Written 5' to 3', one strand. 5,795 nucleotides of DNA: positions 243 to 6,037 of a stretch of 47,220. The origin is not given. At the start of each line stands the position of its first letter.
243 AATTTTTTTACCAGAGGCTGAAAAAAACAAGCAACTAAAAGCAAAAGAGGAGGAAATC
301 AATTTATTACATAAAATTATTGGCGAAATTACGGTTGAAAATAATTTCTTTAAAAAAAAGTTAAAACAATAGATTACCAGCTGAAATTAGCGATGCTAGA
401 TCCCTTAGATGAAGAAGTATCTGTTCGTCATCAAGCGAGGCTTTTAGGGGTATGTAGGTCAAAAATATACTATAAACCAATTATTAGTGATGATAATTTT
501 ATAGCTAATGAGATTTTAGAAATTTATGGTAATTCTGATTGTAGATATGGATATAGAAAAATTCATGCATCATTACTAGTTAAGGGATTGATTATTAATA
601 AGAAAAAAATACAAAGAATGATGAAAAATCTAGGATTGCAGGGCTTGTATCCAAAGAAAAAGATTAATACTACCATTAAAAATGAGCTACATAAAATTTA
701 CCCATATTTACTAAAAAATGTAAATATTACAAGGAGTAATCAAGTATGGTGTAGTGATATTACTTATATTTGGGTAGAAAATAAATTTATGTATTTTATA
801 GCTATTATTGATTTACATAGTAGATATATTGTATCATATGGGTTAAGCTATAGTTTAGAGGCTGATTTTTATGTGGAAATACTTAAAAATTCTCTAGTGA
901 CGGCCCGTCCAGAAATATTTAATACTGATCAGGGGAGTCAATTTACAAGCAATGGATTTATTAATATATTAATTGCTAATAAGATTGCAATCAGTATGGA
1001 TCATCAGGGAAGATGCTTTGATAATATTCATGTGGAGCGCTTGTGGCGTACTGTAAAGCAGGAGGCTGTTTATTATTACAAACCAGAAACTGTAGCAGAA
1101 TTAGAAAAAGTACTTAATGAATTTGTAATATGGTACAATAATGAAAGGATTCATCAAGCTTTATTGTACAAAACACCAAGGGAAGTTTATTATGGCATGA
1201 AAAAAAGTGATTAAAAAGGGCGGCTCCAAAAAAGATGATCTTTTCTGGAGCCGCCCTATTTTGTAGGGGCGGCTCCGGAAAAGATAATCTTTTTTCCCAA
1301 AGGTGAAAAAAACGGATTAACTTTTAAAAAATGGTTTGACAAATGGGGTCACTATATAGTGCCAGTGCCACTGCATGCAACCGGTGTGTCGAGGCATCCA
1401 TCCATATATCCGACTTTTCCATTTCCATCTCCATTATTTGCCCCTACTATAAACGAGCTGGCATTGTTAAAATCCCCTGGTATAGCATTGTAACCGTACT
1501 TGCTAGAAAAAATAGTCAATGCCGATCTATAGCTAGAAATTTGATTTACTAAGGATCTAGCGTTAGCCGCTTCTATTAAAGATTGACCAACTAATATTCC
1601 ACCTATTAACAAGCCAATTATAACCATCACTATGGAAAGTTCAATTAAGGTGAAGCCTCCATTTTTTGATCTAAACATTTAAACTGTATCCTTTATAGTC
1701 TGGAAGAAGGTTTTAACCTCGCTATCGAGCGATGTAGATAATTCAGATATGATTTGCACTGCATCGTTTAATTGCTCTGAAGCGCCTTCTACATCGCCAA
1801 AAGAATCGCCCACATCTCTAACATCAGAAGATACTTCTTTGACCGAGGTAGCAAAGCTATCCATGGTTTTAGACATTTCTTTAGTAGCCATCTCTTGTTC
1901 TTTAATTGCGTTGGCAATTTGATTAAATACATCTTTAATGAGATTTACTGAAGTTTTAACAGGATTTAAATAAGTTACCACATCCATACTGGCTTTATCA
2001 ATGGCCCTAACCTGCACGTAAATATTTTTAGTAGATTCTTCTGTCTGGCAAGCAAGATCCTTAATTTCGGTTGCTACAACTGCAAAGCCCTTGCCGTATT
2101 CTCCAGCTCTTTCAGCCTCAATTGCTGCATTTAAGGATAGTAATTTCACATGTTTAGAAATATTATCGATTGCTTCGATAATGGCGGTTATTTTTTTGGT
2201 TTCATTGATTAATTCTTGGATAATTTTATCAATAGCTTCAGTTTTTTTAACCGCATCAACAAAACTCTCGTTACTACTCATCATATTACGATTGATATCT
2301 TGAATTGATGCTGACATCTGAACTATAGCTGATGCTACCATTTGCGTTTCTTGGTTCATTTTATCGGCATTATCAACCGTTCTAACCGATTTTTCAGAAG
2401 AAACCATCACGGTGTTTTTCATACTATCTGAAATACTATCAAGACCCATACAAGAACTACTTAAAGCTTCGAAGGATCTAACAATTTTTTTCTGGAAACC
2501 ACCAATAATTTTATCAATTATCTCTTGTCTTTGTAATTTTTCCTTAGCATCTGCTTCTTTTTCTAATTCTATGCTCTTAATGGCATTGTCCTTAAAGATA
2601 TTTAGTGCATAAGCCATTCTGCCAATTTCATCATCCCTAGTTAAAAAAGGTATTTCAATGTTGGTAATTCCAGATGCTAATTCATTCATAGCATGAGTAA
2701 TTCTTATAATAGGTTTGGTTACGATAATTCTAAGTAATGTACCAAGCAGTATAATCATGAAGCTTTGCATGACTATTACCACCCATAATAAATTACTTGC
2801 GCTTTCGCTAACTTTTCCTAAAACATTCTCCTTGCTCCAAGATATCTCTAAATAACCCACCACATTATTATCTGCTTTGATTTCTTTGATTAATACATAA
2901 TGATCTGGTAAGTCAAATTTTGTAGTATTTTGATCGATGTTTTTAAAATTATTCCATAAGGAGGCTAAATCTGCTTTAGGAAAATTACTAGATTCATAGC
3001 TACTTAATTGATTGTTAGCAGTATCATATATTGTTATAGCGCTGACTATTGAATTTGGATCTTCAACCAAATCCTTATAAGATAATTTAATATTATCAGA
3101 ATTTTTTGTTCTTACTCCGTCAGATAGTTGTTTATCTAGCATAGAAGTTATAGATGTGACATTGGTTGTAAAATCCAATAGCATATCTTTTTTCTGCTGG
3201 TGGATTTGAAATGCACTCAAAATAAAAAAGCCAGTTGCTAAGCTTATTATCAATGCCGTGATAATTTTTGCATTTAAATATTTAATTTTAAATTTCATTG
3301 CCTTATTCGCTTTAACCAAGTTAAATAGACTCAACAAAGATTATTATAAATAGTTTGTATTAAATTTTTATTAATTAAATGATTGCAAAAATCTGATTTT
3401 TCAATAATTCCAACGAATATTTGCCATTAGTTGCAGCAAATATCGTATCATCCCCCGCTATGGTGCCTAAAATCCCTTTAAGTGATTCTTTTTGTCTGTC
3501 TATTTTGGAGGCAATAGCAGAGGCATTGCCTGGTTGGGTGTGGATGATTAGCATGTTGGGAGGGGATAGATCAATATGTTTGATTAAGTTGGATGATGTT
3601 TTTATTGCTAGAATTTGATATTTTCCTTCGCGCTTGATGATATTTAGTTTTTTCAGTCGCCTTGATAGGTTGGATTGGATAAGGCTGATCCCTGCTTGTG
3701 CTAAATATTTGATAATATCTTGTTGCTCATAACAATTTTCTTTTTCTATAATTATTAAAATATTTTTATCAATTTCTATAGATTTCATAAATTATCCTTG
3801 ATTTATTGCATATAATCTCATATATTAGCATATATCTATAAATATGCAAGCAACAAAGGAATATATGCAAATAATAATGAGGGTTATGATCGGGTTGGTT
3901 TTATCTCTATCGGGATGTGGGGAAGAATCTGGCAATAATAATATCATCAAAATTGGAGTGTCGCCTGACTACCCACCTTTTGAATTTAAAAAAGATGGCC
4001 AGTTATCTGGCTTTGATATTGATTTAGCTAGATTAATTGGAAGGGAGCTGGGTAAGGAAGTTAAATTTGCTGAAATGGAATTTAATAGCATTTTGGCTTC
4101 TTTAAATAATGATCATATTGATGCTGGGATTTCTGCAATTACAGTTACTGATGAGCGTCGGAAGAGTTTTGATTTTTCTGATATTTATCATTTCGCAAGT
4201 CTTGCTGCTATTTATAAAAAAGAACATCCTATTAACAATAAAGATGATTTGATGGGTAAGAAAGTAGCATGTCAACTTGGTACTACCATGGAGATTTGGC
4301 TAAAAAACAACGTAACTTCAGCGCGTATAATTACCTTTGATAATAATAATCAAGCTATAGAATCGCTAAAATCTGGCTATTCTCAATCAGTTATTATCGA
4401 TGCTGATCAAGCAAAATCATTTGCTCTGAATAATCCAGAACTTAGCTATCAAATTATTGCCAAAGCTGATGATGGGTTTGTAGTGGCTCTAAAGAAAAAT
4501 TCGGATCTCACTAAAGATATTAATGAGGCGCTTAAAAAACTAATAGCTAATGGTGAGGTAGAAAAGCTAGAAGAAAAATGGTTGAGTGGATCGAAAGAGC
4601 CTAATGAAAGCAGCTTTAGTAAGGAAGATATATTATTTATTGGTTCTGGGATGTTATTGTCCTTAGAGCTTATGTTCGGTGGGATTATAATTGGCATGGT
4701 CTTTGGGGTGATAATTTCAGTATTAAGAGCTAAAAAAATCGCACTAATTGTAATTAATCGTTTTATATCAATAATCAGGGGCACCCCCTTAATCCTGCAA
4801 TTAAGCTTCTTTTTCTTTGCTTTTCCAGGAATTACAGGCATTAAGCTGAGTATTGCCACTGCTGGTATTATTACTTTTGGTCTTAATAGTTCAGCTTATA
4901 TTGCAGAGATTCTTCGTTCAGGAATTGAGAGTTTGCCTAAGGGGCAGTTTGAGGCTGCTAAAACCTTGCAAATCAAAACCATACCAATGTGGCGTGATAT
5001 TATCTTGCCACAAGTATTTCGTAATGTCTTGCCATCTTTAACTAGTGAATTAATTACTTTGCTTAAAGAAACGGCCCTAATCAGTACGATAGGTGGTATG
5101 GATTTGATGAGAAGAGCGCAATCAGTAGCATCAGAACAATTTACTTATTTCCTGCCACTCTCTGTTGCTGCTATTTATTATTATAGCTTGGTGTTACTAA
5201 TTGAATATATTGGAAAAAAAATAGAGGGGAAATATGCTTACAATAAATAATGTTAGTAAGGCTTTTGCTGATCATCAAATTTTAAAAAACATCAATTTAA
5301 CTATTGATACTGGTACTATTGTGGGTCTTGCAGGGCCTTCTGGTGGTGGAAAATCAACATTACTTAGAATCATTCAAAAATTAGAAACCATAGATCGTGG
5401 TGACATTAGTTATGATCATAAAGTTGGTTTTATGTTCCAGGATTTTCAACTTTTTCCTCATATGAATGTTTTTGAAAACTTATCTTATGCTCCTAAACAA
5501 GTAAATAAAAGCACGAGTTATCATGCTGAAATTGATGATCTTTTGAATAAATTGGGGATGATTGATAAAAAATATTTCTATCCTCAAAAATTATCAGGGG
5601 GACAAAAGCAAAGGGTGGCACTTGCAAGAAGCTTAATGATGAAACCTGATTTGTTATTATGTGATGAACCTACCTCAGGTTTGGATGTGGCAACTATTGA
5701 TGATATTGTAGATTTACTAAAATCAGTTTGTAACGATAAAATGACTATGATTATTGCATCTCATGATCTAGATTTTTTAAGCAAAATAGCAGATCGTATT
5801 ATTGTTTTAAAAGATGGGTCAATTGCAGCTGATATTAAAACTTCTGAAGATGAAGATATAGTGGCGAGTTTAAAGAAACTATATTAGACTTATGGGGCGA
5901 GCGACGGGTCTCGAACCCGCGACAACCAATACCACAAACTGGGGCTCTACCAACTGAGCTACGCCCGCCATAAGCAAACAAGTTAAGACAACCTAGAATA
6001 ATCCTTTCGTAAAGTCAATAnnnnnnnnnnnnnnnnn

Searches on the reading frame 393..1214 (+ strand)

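Call 58: search_protein_families(library=pfam, proteins=[window:393-1214:+], max_evalue=0.00001)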
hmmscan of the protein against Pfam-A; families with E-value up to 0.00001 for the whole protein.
window:393-1214:+ (273 aa): 4 families
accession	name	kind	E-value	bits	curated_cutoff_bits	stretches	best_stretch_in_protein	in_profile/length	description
PF00665.32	rve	-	5.5e-18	65.6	32.6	1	113-208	2-102/102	Integrase core domain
PF13276.12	HTH_21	-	6e-15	55.7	28.1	1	37-90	6-60/60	HTH-like domain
PF13683.12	rve_3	-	6.1e-14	52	26.5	1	197-262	2-67/67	Integrase core domain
PF13333.12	rve_2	-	2e-08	34.7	22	1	217-263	3-49/56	Integrase core domain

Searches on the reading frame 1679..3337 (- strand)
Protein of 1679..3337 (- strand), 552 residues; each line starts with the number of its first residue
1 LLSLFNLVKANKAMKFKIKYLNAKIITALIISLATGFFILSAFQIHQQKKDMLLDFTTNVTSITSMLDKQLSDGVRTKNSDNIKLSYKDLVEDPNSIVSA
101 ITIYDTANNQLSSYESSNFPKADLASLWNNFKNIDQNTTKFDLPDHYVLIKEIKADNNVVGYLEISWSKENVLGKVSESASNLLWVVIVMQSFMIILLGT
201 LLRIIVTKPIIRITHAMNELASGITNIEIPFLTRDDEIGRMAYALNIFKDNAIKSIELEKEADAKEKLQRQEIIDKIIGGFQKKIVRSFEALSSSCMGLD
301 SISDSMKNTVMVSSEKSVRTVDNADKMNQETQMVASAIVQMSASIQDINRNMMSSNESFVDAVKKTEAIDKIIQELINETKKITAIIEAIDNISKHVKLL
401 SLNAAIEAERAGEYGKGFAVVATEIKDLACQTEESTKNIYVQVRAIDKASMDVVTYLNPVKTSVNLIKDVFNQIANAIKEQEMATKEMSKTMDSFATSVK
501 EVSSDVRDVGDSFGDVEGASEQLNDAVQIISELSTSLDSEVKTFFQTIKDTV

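Call 58: search_protein_families(library=pfam, proteins=[window:1679-3337:-], max_evalue=0.00001)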
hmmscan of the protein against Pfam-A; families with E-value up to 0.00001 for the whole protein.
window:1679-3337:- (552 aa): 2 families
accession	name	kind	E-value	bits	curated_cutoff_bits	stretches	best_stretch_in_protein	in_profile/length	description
PF00015.26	MCPsignal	-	1.6e-28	100.1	34.6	1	361-517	20-169/172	Methyl-accepting chemotaxis protein (MCP) signalling domain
PF00672.30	HAMP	-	7.1e-08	33.1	25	1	205-251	5-50/53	HAMP domain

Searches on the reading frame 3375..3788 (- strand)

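Call 58: search_protein_families(library=pfam, proteins=[window:3375-3788:-], max_evalue=0.00001)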
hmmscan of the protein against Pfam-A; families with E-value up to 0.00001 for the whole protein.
window:3375-3788:- (137 aa): 2 families
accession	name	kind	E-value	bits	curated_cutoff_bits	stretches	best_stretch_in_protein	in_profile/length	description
PF02863.23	Arg_repressor_C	-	3.6e-16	59.2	25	1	78-132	13-65/68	Arginine repressor, C-terminal domain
PF01316.27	Arg_repressor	-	1e-08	35.2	27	1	7-54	7-54/70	Arginine repressor, DNA binding domain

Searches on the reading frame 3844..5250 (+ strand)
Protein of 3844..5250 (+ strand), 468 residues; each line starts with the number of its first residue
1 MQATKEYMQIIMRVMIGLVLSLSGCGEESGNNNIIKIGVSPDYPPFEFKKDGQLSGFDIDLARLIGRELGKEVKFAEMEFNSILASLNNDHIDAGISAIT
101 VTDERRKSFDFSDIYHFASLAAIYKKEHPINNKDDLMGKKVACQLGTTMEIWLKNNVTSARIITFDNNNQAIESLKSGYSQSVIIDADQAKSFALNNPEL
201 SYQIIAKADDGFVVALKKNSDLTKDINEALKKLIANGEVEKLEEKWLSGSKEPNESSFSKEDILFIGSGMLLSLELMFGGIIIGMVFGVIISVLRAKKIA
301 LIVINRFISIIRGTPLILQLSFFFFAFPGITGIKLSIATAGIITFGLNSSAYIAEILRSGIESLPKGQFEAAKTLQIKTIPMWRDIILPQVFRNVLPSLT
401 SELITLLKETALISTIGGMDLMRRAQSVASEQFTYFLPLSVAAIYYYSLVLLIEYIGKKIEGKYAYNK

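Call 58: search_protein_families(library=pfam, proteins=[window:3844-5250:+], max_evalue=0.00001)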
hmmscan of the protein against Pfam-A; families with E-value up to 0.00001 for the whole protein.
window:3844-5250:+ (468 aa): 2 families
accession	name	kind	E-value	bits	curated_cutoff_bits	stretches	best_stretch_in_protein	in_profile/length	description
PF00497.25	SBP_bac_3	-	1.2e-37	129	26.4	1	35-247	1-130/132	Bacterial extracellular solute-binding proteins, family 3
PF00528.27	BPD_transp_1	-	2.4e-20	73.5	26.4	1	284-458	1-176/184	Binding-protein-dependent transport system inner membrane component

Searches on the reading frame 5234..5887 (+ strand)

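Call 58: search_protein_families(library=pfam, proteins=[window:5234-5887:+], max_evalue=0.00001)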
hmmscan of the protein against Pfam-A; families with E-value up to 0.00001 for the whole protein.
window:5234-5887:+ (217 aa): 2 families
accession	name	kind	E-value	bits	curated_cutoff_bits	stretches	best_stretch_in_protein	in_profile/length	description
PF00005.33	ABC_tran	-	6.3e-33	114.7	25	1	17-148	1-137/137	ABC transporter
PF13304.12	AAA_21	-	2.7e-09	38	27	0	83-179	176-300/304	AAA domain, putative AbiEii toxin, Type IV TA system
